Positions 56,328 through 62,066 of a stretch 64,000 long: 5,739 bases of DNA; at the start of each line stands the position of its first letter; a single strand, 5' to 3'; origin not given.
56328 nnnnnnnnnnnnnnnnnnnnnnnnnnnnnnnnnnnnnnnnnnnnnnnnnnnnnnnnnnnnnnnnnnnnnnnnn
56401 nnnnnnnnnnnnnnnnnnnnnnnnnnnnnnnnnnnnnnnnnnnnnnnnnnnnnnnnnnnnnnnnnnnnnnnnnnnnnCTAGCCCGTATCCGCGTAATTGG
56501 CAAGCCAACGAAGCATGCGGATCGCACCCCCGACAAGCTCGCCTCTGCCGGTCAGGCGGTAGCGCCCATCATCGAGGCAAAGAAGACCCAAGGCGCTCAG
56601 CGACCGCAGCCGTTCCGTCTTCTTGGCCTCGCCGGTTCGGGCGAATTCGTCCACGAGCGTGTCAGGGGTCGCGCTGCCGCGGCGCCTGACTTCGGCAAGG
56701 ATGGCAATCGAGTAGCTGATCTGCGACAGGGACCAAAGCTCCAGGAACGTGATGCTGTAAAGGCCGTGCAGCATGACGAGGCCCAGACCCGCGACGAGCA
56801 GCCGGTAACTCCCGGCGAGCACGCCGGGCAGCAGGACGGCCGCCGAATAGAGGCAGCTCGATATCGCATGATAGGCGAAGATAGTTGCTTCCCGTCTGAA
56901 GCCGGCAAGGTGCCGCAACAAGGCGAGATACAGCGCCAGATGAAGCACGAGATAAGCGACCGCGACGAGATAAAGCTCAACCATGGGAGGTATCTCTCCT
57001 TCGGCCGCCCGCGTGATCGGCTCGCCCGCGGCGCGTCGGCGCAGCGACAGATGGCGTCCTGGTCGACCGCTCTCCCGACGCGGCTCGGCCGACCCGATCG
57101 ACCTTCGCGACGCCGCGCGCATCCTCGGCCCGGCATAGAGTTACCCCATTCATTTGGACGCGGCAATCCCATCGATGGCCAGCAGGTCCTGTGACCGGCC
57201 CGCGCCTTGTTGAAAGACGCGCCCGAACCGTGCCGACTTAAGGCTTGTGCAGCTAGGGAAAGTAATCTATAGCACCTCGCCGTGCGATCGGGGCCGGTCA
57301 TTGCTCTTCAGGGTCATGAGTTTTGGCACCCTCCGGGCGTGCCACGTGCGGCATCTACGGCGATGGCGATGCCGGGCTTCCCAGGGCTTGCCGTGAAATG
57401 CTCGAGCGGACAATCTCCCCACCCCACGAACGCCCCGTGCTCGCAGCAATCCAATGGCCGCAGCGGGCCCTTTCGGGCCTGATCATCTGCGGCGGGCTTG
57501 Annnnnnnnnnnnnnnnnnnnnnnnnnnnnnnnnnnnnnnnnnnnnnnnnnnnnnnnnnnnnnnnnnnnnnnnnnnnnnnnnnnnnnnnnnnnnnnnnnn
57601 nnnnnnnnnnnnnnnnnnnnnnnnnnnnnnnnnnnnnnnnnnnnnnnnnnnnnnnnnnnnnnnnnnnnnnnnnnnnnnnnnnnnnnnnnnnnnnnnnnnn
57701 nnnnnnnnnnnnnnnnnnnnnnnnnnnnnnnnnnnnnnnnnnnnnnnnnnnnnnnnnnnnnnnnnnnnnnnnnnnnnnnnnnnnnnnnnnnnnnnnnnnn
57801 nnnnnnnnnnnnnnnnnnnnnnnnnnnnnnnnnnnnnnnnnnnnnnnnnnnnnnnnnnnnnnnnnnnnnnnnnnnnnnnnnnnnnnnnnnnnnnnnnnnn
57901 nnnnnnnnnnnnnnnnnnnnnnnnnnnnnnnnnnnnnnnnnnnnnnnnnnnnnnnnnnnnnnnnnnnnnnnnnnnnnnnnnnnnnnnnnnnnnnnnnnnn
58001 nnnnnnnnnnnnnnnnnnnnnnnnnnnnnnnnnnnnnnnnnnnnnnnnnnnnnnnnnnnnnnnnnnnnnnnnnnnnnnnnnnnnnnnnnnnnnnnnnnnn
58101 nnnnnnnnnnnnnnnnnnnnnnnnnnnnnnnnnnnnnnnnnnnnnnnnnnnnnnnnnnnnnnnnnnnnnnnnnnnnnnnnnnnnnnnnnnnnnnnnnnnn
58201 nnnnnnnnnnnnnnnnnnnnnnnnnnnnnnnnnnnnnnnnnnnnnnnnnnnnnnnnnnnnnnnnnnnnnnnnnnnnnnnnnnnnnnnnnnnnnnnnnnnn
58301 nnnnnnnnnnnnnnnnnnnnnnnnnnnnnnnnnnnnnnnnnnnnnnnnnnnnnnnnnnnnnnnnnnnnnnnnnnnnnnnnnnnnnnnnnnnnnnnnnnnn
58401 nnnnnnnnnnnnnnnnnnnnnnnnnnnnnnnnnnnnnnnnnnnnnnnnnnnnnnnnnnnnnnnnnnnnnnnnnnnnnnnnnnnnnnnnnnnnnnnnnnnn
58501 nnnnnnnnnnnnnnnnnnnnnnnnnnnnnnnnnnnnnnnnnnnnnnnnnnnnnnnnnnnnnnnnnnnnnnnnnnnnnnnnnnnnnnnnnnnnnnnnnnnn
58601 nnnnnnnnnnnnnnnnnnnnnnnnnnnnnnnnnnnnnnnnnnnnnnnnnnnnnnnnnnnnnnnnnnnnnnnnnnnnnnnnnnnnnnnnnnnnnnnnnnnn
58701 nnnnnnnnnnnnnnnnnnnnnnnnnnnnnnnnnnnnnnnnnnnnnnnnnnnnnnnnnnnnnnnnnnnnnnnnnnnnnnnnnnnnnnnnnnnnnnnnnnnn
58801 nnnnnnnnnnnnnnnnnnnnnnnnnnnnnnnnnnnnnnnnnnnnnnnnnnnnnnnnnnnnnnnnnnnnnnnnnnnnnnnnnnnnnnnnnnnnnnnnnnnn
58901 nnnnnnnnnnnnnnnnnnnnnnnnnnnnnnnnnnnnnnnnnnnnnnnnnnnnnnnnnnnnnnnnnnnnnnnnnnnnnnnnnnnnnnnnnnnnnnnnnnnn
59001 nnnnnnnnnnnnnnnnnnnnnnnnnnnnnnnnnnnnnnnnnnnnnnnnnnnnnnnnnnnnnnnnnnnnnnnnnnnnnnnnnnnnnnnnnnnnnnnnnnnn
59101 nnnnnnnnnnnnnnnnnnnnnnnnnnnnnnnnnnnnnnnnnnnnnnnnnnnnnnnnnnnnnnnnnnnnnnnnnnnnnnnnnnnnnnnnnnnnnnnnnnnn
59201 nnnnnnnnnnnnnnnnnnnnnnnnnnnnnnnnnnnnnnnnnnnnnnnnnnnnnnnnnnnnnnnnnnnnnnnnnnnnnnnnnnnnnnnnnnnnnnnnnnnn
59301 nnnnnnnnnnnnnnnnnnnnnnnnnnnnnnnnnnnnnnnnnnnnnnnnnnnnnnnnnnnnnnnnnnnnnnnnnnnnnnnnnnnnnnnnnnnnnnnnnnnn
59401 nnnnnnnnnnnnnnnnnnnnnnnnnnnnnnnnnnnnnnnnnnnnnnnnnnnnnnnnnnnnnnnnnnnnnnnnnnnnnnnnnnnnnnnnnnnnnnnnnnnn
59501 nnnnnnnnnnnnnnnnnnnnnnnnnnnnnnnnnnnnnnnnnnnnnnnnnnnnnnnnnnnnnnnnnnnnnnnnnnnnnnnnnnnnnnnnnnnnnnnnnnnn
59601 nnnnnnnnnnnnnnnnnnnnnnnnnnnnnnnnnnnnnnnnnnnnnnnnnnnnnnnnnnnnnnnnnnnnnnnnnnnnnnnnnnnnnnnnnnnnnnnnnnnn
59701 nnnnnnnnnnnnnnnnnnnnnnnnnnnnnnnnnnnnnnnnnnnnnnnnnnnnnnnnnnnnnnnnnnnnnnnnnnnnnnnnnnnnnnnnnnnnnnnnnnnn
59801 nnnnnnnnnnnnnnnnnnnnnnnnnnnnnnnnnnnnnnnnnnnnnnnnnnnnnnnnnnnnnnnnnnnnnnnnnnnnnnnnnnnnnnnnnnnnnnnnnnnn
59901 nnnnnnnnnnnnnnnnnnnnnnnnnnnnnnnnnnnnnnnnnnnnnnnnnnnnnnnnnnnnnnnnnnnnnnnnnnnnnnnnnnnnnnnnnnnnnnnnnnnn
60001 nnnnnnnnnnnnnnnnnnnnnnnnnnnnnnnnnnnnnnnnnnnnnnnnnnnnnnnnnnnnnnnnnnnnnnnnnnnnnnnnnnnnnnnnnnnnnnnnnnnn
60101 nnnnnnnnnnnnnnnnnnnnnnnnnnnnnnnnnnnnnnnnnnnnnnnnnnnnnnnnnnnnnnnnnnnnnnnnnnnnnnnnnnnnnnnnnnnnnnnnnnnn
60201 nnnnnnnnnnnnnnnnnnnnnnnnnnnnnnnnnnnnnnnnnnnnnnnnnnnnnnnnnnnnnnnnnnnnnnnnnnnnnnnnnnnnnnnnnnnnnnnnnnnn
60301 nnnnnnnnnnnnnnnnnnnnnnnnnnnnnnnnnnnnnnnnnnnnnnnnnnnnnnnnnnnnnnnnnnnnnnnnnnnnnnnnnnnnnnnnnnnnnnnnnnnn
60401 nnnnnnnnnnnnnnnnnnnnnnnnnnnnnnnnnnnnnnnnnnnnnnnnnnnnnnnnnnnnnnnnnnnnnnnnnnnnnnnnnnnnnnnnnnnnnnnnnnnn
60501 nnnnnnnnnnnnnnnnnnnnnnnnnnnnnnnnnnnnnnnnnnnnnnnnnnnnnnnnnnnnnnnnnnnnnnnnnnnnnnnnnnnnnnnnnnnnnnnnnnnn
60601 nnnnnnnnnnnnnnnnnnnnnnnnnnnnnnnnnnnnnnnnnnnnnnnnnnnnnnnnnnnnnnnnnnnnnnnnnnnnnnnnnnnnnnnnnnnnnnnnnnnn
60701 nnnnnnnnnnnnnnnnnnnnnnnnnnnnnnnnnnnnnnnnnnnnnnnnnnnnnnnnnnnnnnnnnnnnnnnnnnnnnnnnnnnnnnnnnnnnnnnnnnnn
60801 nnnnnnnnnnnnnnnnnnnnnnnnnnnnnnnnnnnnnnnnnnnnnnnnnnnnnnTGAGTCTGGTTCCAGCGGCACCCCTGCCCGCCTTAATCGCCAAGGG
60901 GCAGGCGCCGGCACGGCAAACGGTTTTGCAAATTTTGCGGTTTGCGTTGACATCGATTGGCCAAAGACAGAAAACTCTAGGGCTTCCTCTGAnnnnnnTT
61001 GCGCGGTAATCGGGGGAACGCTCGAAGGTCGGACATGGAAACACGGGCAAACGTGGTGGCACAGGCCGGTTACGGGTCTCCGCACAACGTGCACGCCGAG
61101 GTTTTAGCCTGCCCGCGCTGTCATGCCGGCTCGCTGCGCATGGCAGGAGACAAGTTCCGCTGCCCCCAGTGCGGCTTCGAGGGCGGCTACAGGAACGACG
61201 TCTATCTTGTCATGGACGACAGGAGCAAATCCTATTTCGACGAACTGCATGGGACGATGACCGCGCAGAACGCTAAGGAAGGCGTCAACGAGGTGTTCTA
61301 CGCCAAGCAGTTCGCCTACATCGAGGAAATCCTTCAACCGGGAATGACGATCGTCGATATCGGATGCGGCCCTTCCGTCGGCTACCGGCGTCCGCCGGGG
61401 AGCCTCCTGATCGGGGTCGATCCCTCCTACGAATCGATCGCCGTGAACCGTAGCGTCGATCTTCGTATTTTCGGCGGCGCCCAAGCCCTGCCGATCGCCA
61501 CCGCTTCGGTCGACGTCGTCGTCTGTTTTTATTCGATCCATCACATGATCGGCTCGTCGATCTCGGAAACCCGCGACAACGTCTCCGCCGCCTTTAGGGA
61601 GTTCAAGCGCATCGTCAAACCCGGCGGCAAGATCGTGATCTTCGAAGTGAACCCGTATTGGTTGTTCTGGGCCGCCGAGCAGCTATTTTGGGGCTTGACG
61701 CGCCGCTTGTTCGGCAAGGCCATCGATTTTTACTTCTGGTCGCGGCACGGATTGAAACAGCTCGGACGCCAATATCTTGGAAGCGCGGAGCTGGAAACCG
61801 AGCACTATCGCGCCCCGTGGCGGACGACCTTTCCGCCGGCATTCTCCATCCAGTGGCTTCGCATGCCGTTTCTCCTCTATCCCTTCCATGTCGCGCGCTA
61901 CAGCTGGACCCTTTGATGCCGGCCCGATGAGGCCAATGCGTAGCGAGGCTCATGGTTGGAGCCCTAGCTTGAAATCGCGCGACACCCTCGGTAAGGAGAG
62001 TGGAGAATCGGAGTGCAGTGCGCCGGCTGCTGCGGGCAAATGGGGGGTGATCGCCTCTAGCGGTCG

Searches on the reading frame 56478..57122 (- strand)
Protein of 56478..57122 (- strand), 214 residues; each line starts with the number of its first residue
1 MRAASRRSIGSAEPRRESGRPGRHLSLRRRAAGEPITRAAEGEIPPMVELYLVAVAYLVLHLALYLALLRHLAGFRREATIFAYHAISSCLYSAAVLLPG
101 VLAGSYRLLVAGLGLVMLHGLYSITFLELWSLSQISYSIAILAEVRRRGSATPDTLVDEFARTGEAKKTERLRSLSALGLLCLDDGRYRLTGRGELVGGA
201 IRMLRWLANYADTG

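Call 24: search_protein_families(library=pfam, proteins=[window:56478-57122:-], max_evalue=0.01)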
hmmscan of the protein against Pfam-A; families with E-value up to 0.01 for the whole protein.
window:56478-57122:- (214 aa): 1 family
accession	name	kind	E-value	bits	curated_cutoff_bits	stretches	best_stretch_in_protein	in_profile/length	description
PF25213.1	HVO_A0261_N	-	0.0028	18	35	1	137-202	12-75/86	HVO_A0261 N-terminal domain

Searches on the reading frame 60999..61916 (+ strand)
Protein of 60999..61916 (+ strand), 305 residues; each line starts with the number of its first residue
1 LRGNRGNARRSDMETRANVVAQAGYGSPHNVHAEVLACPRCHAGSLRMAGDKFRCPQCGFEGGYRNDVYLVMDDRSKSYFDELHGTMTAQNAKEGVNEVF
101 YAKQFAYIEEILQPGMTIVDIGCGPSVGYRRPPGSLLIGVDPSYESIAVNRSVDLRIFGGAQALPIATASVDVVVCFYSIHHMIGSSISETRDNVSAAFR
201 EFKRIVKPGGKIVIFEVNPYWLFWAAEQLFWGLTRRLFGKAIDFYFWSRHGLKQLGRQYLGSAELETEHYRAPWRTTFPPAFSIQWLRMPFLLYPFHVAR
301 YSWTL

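Call 24: search_protein_families(library=pfam, proteins=[window:60999-61916:+], max_evalue=0.01)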
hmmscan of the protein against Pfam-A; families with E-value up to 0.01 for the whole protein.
window:60999-61916:+ (305 aa): 6 families
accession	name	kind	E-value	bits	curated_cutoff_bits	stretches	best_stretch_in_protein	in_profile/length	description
PF08241.18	Methyltransf_11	-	1.9e-12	48.1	21.2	1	119-214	1-95/95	Methyltransferase domain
PF13489.12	Methyltransf_23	-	4.1e-08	33.6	27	1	101-258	9-156/164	Methyltransferase domain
PF13649.12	Methyltransf_25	-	8.4e-07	30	27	1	118-210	1-97/97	Methyltransferase domain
PF08242.18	Methyltransf_12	-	7.4e-06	27.1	30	1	120-212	2-98/98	Methyltransferase domain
PF13847.12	Methyltransf_31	-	0.00048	20.3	27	1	113-218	2-113/145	Methyltransferase domain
PF05148.21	Methyltransf_8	-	0.003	17.9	27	1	117-218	75-160/219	Hypothetical methyltransferase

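Call 85: find_encoding_contigs(protein=window:60999-61916:+, flank=10000, max_places=1)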
Protein window:60999-61916:+ (305 aa): no gene with exactly this product is on record in the collection.
